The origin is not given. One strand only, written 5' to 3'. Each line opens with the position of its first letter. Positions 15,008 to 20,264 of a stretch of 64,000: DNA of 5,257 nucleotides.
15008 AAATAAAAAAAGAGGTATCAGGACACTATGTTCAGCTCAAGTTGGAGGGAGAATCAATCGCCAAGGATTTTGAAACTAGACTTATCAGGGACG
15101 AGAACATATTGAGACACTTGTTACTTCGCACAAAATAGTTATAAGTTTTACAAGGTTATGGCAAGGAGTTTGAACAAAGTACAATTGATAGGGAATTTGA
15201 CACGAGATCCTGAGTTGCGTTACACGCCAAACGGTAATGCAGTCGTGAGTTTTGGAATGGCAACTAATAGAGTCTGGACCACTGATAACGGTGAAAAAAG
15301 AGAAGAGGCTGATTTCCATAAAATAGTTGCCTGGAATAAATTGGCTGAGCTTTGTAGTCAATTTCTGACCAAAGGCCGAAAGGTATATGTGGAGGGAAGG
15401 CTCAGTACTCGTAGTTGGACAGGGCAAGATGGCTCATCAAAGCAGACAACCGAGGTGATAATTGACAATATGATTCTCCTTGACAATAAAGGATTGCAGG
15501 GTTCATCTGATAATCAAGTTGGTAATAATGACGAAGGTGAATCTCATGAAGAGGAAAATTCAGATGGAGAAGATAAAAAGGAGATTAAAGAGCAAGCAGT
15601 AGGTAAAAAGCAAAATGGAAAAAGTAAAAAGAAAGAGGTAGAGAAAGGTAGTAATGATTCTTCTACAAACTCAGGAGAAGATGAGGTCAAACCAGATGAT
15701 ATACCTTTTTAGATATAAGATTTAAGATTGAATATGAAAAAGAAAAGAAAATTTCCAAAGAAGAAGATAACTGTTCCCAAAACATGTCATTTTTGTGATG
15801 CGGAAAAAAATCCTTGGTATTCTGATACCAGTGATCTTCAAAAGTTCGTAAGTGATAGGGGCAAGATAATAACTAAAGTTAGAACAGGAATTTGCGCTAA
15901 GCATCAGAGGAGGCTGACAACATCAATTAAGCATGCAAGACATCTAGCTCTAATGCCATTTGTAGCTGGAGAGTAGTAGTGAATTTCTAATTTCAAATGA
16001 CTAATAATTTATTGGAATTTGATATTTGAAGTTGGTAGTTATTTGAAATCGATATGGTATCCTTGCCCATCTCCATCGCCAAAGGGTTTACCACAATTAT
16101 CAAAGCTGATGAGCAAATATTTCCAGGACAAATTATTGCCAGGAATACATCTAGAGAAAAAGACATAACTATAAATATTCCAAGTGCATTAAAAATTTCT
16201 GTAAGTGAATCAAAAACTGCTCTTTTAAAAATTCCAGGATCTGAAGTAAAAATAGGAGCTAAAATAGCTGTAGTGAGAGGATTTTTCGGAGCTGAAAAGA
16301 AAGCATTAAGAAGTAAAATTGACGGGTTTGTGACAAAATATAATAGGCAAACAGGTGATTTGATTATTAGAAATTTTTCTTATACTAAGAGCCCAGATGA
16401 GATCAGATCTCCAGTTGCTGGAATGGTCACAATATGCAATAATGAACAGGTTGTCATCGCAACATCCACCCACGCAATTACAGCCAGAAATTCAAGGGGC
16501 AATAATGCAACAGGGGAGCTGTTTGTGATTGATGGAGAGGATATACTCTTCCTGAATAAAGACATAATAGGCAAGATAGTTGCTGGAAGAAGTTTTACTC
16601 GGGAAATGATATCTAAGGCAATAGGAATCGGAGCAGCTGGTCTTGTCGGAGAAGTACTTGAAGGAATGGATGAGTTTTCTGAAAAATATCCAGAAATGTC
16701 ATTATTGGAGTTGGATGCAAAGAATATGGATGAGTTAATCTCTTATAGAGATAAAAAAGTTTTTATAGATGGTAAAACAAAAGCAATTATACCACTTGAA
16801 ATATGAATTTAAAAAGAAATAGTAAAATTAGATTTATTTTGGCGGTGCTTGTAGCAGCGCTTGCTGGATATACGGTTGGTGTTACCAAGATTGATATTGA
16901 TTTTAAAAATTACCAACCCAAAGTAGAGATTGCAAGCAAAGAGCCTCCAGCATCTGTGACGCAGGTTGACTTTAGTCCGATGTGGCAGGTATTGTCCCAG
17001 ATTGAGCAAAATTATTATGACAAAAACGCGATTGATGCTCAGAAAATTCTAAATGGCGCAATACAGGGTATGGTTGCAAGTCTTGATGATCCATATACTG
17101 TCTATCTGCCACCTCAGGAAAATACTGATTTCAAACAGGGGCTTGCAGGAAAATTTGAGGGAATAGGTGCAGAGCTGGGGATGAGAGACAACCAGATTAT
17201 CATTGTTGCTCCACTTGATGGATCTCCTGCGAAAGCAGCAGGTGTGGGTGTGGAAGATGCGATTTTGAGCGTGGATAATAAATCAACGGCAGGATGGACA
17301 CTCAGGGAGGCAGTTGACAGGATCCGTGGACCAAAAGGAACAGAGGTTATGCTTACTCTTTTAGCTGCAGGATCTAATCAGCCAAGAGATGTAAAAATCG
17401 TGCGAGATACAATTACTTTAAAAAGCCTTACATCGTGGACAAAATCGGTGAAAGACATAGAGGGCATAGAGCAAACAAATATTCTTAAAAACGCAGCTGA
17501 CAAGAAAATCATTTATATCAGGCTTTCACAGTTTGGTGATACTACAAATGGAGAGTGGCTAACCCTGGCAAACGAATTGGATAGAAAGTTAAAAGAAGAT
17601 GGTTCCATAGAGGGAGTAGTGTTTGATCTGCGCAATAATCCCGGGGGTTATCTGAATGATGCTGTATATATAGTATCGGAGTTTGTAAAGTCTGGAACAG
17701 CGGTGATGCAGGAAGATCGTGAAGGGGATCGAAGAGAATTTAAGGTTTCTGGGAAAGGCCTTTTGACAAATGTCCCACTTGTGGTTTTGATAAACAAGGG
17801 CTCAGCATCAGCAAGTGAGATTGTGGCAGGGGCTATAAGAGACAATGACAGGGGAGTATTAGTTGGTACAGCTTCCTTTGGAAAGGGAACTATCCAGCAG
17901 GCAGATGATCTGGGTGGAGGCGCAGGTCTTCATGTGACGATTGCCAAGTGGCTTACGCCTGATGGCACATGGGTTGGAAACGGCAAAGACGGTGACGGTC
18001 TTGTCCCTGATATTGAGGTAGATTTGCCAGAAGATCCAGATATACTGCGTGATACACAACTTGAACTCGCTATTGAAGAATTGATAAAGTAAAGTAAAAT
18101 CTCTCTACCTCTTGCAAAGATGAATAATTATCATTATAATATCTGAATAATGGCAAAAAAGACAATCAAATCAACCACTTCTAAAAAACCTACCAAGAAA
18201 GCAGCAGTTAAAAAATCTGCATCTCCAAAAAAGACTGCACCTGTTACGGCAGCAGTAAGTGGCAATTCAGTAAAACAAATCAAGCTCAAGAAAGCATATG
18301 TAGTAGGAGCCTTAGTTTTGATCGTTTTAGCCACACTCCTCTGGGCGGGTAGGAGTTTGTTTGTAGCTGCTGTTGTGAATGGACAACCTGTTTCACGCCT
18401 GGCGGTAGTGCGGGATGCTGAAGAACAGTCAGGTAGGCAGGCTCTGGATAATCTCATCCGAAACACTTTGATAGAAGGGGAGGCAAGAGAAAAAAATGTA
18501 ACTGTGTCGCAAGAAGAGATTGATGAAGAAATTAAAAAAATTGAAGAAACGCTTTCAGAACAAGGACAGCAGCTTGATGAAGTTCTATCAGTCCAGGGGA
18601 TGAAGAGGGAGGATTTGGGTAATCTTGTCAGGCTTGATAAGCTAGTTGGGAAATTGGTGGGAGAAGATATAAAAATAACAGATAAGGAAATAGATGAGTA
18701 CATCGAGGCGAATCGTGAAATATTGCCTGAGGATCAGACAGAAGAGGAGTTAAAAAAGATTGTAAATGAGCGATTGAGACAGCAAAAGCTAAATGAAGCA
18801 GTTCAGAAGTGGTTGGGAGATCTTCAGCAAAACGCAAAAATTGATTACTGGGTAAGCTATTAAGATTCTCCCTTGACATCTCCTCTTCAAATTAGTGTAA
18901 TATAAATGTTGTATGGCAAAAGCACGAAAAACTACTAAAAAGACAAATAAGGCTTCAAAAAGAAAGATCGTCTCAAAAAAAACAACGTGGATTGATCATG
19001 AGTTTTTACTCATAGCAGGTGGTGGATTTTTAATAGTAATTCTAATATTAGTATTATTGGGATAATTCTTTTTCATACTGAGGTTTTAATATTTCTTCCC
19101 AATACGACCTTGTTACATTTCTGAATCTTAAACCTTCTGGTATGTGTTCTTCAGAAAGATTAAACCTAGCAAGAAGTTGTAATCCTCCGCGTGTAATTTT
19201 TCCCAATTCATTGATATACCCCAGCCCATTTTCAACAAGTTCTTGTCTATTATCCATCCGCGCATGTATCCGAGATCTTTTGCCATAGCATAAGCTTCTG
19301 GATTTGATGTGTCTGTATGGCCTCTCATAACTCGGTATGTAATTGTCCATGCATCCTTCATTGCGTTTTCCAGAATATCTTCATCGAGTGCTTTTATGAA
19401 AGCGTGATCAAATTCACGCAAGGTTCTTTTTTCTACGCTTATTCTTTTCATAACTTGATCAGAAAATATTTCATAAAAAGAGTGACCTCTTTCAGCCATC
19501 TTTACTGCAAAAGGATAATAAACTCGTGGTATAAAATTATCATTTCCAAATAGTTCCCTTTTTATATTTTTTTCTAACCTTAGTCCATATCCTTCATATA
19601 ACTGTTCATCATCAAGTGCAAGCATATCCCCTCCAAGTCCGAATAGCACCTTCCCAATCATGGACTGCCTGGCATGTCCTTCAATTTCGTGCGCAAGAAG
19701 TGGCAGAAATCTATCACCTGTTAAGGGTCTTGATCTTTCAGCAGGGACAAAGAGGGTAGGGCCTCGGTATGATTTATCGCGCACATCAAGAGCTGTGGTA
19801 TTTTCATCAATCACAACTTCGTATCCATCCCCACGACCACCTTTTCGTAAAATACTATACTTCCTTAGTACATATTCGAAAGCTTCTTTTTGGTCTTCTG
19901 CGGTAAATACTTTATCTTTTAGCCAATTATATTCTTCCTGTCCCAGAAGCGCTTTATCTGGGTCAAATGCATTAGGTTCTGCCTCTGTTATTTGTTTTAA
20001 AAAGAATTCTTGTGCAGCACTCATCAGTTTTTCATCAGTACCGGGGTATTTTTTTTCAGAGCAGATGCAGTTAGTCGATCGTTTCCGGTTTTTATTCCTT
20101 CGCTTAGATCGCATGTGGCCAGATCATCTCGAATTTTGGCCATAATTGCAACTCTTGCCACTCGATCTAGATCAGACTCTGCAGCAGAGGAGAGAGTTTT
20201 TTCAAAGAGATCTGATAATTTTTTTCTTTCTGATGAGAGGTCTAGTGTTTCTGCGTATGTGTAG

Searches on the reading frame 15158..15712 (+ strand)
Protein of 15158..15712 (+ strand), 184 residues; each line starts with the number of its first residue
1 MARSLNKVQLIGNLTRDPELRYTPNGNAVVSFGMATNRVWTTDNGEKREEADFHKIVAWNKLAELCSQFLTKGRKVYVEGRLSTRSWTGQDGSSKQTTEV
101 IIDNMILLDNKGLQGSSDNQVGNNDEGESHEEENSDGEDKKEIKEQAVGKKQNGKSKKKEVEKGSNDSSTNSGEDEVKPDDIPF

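Call 12: search_protein_families(library=pfam, proteins=[window:15158-15712:+], max_evalue=0.01)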
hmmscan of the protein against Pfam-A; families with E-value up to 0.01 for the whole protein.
window:15158-15712:+ (184 aa): 2 families
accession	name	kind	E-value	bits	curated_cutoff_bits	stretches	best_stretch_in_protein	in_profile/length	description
PF00436.31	SSB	-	2.3e-38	130.9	26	1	5-107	1-103/104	Single-strand binding protein family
PF22657.2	SSB_1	-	0.00015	22.3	27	1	6-86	1-79/91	Another single-strand binding protein family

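Call 14: find_encoding_contigs(protein=window:15158-15712:+, flank=10000, max_places=6)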
Protein window:15158-15712:+ (184 aa): 1 contig read that carries it; 1 place shown.
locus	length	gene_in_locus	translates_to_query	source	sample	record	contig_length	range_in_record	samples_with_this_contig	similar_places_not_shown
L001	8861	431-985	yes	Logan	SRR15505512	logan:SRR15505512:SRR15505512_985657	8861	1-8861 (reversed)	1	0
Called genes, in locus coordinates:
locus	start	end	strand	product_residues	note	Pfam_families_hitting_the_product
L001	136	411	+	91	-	PF01250:Ribosomal_S6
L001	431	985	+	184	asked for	PF00436:SSB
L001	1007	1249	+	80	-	PF01084:Ribosomal_S18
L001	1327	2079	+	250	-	-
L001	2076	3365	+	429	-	PF22694:CtpB_N-like, PF00595:PDZ, PF17820:PDZ_6, PF03572:Peptidase_S41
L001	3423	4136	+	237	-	-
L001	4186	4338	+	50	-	-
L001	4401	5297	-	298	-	-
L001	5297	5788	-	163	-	-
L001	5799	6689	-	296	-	PF03462:PCRF, PF00472:RF-1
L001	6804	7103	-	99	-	PF01197:Ribosomal_L31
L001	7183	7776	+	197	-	PF08281:Sigma70_r4_2, PF04545:Sigma70_r4 (weak)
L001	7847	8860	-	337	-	?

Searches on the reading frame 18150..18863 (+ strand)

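Call 56: search_protein_families(library=pfam, proteins=[window:18150-18863:+], max_evalue=0.001)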
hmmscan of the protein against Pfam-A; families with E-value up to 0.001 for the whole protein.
window:18150-18863:+ (237 aa): 3 families
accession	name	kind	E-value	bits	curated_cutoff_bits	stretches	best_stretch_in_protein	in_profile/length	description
PF13624.11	SurA_N_3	-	1.7e-09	38.2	27.2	1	92-169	81-161/162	SurA-like N-terminal domain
PF13623.11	SurA_N_2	-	2.8e-05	24.5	28.5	1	90-136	81-130/145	SurA-like N-terminal domain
PF09312.16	SurA_N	-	0.00046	20.8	30.8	1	96-166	44-114/118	SurA N-terminal domain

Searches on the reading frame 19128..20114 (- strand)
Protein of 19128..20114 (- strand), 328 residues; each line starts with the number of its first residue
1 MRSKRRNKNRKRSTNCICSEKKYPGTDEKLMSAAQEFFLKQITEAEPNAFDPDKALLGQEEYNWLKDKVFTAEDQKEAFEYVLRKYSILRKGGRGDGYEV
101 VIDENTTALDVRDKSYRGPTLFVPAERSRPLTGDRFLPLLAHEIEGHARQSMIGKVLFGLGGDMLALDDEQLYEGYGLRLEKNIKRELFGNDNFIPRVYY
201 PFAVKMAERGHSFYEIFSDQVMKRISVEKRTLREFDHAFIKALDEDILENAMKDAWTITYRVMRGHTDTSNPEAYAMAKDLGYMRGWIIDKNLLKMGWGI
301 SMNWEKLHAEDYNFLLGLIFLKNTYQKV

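Call 56: search_protein_families(library=pfam, proteins=[window:19128-20114:-], max_evalue=0.001)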
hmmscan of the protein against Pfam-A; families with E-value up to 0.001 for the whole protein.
window:19128-20114:- (328 aa): 1 family
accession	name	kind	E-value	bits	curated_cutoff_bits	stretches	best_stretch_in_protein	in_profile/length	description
PF08014.17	MATCAP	-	0.00025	20.5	27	0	251-292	261-298/365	Microtubule-associated tyrosine carboxypeptidase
